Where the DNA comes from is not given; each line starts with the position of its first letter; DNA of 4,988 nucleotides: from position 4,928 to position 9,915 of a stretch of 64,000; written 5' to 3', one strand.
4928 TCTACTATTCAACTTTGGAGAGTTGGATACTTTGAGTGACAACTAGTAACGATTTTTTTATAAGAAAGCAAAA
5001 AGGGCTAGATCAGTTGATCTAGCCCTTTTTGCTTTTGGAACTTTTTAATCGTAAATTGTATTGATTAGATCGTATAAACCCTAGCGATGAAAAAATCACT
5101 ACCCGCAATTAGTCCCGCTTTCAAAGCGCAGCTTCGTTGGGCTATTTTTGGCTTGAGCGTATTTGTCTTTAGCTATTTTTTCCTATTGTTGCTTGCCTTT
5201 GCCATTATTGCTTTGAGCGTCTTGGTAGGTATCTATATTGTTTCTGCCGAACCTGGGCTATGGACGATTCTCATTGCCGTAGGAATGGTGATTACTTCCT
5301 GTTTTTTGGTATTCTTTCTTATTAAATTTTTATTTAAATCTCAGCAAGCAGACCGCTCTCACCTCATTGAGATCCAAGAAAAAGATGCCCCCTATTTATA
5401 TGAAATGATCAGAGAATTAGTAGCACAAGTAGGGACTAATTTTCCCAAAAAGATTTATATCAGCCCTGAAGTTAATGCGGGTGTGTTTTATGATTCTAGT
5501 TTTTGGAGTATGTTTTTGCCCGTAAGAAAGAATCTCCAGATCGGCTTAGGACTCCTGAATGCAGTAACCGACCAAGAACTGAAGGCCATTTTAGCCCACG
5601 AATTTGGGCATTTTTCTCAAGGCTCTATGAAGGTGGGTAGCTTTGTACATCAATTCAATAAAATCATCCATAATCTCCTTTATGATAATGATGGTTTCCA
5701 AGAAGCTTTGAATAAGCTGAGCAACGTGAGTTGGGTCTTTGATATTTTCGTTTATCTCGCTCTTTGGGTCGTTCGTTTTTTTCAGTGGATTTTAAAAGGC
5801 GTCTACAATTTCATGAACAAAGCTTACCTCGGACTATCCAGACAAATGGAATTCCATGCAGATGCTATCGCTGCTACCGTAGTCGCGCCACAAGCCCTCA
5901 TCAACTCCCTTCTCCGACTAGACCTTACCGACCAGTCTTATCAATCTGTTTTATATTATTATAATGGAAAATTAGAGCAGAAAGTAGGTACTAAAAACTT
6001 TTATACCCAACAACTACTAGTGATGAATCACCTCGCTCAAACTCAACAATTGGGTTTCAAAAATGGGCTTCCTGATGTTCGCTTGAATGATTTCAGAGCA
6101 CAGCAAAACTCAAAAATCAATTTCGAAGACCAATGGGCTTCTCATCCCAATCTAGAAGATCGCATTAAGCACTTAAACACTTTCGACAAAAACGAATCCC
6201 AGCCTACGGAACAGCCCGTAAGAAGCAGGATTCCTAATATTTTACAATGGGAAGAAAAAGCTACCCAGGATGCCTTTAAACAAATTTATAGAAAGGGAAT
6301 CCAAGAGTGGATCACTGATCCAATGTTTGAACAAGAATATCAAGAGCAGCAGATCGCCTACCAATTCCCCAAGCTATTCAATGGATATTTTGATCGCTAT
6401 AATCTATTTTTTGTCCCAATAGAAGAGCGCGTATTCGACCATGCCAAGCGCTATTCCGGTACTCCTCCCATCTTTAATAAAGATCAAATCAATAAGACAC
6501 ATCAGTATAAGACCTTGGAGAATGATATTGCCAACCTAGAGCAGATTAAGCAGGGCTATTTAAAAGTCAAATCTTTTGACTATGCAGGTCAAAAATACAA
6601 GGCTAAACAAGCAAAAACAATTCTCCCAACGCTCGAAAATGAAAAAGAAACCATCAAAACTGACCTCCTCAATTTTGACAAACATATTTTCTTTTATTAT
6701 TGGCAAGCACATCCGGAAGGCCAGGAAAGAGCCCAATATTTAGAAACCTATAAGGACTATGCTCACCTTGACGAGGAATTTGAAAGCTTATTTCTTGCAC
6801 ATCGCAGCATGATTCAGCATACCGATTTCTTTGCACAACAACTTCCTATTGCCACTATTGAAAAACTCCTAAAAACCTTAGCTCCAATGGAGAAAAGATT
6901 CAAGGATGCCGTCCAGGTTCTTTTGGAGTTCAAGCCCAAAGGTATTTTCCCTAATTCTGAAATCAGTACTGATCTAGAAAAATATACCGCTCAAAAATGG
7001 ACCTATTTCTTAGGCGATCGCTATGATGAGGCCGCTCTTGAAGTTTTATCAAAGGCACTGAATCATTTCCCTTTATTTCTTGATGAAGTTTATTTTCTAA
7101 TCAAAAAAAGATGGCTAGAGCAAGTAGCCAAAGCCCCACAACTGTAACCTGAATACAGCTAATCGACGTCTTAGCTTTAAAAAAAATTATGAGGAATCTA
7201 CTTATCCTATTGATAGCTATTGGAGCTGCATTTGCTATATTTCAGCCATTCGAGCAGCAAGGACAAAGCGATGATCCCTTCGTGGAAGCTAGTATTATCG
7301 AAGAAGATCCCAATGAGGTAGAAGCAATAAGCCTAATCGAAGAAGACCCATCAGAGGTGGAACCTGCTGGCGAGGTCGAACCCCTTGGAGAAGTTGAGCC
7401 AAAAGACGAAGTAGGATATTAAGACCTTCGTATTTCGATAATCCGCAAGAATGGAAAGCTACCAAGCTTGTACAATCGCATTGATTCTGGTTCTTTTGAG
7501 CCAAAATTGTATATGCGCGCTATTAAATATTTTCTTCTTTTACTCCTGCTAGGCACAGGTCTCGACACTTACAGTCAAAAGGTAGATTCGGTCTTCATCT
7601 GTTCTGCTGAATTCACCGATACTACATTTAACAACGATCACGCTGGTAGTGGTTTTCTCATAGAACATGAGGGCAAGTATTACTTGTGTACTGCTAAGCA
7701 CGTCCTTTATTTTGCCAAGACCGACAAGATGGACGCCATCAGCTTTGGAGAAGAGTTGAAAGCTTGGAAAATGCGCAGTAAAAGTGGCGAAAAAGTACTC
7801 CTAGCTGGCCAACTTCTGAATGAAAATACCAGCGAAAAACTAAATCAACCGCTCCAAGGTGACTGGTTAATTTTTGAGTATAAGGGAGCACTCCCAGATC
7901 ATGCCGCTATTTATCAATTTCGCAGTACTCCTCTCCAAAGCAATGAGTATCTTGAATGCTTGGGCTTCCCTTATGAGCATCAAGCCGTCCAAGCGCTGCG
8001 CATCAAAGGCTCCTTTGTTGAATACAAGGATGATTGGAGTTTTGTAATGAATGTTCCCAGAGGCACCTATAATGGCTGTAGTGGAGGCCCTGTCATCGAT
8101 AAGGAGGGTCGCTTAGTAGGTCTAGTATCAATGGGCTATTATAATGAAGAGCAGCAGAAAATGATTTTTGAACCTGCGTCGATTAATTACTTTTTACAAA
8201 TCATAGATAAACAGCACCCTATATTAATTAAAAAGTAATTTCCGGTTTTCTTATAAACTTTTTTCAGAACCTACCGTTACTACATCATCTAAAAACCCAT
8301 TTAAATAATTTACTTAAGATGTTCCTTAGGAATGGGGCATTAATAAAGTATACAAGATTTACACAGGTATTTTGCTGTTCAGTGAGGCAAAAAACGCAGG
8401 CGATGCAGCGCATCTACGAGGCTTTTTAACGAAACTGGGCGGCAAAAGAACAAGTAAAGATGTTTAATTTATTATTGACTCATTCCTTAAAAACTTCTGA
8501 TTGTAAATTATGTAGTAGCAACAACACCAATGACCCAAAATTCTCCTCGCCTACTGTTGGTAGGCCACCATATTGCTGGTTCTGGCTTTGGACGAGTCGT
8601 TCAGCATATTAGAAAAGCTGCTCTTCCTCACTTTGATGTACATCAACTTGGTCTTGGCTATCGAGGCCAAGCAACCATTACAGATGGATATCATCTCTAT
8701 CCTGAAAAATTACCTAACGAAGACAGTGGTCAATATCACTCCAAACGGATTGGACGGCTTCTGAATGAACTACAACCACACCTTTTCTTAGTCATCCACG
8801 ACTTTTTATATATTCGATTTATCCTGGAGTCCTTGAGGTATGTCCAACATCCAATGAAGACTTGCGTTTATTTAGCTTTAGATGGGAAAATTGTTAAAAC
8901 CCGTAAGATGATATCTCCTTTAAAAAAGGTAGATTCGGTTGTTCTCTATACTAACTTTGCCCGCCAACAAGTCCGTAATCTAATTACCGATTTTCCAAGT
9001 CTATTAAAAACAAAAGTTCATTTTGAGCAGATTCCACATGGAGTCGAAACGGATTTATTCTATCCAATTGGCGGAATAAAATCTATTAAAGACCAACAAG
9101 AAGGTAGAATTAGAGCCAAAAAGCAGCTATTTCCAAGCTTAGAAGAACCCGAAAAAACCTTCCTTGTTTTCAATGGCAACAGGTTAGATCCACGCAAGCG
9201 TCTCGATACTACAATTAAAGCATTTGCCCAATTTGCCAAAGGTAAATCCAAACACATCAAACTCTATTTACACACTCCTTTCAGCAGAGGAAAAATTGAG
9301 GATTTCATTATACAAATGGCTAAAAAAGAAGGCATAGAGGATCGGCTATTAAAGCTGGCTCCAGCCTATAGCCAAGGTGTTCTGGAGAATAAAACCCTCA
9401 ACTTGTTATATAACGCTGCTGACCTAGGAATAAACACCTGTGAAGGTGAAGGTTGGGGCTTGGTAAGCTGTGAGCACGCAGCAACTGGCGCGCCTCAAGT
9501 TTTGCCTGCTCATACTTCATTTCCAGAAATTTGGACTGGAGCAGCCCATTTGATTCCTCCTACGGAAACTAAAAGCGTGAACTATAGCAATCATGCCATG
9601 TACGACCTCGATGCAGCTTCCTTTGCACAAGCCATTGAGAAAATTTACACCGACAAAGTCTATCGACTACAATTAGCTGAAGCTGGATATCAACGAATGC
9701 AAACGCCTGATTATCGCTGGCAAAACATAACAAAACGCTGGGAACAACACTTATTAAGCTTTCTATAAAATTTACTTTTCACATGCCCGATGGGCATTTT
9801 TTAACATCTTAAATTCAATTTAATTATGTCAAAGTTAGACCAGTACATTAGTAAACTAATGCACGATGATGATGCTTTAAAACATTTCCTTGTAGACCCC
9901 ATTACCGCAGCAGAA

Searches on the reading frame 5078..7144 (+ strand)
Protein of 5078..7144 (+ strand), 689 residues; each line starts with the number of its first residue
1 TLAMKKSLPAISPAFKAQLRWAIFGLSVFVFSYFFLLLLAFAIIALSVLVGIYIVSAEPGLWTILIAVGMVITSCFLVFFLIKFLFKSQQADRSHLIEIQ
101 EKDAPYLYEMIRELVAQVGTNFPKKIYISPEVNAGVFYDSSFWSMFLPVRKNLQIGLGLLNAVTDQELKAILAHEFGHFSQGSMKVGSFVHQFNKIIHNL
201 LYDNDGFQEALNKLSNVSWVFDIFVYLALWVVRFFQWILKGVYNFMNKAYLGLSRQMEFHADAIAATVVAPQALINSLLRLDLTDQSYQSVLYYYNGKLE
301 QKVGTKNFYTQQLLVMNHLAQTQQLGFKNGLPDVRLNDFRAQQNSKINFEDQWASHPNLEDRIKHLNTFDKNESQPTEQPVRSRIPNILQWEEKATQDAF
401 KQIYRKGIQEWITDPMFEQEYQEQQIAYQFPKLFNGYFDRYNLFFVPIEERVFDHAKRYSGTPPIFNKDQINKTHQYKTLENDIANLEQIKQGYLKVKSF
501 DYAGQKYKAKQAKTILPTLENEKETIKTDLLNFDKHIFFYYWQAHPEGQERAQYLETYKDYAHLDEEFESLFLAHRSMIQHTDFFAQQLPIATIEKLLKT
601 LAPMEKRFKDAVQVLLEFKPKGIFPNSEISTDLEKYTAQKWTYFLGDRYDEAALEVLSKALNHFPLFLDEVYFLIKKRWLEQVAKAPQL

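Call 26: search_protein_families(library=pfam, proteins=[window:5078-7144:+], max_evalue=0.001)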
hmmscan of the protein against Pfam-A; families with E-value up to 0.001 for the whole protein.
window:5078-7144:+ (689 aa): 1 family
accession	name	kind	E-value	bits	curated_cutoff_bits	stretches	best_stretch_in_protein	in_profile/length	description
PF01435.24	Peptidase_M48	-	1.2e-14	55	20.3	1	105-367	5-183/186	Peptidase family M48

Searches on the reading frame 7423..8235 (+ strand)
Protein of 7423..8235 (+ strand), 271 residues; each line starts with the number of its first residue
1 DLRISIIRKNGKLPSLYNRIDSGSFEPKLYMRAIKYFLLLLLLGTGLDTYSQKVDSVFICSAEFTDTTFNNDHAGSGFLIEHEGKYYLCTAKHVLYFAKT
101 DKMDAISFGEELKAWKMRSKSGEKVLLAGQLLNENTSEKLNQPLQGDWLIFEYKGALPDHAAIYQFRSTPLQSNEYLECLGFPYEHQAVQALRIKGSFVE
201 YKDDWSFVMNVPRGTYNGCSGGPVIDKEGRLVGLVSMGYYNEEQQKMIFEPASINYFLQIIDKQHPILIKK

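Call 26: search_protein_families(library=pfam, proteins=[window:7423-8235:+], max_evalue=0.001)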
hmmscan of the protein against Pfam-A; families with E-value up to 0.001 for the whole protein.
window:7423-8235:+ (271 aa): 2 families
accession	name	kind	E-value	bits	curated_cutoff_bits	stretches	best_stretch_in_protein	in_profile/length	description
PF13365.12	Trypsin_2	-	7.5e-08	33.7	27.6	1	75-234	1-144/144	Trypsin-like peptidase domain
PF00089.32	Trypsin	-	0.00012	22.4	20.6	0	214-247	174-206/220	Trypsin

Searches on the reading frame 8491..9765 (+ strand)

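Call 26: search_protein_families(library=pfam, proteins=[window:8491-9765:+], max_evalue=0.001)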
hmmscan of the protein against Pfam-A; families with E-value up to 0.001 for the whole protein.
window:8491-9765:+ (425 aa): 4 families
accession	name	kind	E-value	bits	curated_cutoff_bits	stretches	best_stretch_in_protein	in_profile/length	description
PF00534.26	Glycos_transf_1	-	1.3e-08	35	26.4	1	211-401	3-171/172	Glycosyl transferases group 1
PF13692.12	Glyco_trans_1_4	-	2e-06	28.6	27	1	225-388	4-142/142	Glycosyl transferases group 1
PF20706.3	GT4-conflict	-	7e-05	22.4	26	1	221-414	195-382/385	Family 4 Glycosyltransferase in conflict systems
PF13524.12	Glyco_trans_1_2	-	0.00075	19.9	25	0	292-417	29-142/144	Glycosyl transferase-like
